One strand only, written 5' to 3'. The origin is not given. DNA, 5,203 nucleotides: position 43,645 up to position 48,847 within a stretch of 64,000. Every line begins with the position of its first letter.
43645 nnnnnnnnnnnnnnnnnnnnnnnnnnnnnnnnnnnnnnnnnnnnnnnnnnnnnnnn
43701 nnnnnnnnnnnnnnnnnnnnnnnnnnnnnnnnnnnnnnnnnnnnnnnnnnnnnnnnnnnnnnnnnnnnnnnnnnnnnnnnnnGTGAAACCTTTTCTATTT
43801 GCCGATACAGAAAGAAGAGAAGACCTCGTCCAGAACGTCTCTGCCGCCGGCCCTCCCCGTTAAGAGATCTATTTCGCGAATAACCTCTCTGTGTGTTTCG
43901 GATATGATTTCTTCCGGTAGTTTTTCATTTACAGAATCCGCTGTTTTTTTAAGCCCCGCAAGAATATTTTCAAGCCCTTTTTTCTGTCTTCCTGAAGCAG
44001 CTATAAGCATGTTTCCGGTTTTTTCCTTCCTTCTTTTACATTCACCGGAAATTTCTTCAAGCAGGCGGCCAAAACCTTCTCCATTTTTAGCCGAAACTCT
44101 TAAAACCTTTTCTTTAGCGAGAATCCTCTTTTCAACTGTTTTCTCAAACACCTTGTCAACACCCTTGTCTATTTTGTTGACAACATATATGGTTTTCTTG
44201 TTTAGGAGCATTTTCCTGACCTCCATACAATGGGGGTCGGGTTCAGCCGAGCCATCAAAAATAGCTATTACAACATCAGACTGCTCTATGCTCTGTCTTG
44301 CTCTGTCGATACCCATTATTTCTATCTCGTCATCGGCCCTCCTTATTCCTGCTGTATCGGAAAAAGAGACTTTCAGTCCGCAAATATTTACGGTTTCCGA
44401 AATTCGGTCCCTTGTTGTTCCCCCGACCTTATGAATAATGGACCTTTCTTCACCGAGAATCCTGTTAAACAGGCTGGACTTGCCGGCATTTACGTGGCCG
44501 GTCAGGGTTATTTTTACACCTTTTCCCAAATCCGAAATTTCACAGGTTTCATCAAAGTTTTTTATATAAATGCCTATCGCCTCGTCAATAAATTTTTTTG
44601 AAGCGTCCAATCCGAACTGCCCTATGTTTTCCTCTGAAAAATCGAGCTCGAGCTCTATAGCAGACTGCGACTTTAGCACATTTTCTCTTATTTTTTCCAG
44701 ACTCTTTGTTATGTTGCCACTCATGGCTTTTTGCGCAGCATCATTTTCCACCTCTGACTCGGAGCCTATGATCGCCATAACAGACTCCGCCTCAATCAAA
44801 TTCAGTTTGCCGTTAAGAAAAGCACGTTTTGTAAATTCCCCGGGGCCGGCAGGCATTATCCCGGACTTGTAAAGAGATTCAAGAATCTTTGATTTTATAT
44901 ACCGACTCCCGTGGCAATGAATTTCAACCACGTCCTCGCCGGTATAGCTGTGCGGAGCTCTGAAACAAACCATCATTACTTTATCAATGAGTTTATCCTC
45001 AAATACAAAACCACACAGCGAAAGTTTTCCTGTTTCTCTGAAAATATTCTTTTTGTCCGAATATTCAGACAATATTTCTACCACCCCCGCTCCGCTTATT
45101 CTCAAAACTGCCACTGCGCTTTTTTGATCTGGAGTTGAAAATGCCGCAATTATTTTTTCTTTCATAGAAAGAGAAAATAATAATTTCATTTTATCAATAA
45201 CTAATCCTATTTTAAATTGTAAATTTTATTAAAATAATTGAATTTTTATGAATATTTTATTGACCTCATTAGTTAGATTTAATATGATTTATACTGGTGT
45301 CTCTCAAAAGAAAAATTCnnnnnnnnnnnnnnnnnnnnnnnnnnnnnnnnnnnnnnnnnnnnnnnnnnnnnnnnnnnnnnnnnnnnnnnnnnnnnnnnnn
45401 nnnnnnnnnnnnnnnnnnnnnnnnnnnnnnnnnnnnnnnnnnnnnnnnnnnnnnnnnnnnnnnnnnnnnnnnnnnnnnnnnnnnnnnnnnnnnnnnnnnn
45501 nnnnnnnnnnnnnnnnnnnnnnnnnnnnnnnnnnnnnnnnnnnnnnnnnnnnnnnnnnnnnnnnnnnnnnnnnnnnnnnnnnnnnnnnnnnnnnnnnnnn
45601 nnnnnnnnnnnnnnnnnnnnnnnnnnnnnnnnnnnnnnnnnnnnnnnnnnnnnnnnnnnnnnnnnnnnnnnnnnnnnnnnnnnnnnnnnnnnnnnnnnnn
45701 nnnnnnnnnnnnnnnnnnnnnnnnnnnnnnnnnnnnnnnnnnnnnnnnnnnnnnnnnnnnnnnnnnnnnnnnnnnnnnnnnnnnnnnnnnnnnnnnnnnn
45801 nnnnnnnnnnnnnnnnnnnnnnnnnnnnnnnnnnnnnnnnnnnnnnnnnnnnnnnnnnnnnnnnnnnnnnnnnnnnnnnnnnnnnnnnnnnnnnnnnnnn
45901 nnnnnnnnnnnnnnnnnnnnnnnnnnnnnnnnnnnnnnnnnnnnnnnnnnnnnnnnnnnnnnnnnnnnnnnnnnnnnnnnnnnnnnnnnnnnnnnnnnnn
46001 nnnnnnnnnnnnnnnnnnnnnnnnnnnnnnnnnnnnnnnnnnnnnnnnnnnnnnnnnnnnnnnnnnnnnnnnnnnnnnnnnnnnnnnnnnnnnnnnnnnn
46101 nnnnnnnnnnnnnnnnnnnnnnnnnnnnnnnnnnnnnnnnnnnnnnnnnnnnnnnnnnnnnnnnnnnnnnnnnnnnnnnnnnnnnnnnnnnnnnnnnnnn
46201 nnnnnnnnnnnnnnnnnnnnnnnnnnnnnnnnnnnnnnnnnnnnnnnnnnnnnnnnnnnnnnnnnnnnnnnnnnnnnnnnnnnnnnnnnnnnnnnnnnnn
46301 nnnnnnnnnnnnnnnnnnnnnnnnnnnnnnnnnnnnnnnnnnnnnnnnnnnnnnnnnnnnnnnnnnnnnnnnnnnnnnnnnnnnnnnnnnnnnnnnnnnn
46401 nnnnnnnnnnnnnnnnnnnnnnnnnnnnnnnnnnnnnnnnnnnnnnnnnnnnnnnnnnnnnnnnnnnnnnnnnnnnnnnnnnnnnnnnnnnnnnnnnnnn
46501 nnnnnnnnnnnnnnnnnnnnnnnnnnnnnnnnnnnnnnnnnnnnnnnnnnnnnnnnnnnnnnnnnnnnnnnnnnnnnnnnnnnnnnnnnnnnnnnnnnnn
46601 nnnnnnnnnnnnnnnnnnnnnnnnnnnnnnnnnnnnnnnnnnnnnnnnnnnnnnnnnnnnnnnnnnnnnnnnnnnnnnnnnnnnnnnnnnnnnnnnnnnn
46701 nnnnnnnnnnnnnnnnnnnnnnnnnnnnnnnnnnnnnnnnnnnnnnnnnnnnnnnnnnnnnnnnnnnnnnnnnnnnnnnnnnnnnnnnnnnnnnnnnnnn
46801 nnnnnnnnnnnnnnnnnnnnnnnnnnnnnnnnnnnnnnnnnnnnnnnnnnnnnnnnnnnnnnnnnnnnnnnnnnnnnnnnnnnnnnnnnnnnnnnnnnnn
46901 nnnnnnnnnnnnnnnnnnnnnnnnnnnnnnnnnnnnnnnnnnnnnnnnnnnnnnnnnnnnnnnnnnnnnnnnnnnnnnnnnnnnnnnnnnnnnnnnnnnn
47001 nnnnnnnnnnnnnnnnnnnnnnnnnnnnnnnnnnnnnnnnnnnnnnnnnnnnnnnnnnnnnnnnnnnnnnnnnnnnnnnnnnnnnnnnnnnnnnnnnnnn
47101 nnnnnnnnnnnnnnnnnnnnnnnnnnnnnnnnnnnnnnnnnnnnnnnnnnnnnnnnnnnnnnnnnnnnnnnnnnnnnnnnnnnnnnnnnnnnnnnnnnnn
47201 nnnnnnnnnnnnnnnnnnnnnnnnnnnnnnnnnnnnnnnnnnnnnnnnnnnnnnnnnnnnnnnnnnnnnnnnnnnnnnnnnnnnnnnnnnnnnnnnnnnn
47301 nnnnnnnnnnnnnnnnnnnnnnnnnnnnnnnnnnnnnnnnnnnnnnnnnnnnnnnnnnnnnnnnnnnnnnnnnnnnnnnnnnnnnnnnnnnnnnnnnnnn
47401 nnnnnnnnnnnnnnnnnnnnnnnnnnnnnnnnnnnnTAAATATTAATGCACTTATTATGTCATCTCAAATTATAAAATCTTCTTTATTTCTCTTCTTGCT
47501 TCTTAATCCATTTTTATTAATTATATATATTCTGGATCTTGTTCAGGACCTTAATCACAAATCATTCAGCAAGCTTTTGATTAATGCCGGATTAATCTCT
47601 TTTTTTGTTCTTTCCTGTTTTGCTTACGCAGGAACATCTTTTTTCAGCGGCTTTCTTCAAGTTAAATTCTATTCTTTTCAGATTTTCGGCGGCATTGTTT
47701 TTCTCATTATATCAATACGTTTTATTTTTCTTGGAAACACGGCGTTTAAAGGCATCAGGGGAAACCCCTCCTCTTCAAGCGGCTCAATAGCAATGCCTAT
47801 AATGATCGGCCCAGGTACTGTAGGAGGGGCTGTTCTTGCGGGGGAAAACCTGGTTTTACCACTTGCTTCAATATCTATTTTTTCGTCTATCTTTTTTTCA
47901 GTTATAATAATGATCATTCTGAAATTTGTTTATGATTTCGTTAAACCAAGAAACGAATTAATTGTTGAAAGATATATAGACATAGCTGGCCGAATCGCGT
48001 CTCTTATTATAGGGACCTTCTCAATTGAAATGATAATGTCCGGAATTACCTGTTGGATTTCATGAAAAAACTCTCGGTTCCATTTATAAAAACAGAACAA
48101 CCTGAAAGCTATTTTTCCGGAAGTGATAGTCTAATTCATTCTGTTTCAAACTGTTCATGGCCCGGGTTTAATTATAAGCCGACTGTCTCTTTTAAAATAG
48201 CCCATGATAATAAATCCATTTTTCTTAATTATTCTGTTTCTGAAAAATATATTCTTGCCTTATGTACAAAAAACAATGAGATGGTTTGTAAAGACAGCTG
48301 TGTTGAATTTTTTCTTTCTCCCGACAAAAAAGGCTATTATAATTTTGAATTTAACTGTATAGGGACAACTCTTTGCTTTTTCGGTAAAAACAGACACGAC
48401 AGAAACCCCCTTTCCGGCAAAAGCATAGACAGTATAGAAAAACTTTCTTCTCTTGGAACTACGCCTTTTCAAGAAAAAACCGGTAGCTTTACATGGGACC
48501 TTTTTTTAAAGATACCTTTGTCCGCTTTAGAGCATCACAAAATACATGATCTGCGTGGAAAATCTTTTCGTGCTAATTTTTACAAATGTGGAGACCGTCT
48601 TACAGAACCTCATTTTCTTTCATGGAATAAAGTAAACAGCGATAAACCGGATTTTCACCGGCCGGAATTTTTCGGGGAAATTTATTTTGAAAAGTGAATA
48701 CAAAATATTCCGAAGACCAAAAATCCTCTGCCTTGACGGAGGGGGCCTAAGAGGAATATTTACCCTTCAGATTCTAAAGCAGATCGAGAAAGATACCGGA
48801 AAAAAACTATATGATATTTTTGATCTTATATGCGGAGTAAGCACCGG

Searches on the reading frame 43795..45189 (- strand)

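Call 19: search_protein_families(library=pfam, proteins=[window:43795-45189:-], max_evalue=0.00001)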
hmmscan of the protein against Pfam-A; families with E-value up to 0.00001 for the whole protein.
window:43795-45189:- (464 aa): 6 families
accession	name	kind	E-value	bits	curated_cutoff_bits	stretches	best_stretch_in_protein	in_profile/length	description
PF10396.14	TrmE_N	-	7.3e-37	126.6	29.8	1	14-128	2-117/117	GTP-binding protein TrmE N-terminus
PF12631.12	MnmE_helical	-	3.3e-31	109.5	40.1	1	131-461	1-211/211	MnmE helical domain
PF01926.29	MMR_HSR1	-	1.2e-21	77.4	21.9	1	226-339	1-113/113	50S ribosome-binding GTPase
PF02421.24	FeoB_N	-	1.2e-08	35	27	1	226-380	2-156/156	Ferrous iron transport protein B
PF00009.33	GTP_EFTU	-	1.4e-08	35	26.5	0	298-381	87-183/188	Elongation factor Tu GTP binding domain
PF00350.29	Dynamin_N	-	2.5e-06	28.1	27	0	227-253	1-27/168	Dynamin family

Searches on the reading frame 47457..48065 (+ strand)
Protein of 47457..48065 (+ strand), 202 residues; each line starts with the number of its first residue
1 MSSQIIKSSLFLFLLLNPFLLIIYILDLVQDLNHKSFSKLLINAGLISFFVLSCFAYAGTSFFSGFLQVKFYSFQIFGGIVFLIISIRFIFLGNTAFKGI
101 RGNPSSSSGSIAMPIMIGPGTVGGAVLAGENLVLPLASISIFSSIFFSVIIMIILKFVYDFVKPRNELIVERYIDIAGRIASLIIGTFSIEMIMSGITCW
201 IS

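Call 19: search_protein_families(library=pfam, proteins=[window:47457-48065:+], max_evalue=0.00001)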
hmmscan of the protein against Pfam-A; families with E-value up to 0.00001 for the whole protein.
window:47457-48065:+ (202 aa): 1 family
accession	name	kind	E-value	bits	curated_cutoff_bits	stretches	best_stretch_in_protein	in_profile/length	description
PF01914.23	MarC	-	2.4e-15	56.9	23.9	1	4-200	3-202/203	MarC family integral membrane protein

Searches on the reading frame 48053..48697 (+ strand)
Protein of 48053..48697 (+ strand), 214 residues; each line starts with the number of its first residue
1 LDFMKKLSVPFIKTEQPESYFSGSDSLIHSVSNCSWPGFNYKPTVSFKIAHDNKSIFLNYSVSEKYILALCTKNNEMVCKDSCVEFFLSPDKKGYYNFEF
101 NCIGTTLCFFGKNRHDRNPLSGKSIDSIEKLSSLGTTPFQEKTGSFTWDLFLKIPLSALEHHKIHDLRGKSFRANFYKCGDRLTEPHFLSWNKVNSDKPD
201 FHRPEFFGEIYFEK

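Call 20: search_protein_families(library=pfam, proteins=[window:48053-48697:+], max_evalue=0.00001)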
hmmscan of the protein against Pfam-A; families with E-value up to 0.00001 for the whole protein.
window:48053-48697:+ (214 aa): 1 family
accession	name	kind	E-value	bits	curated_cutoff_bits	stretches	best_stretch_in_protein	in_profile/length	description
PF16011.10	CBM9_2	-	7.3e-69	231.9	25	1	29-212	15-199/199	Carbohydrate-binding family 9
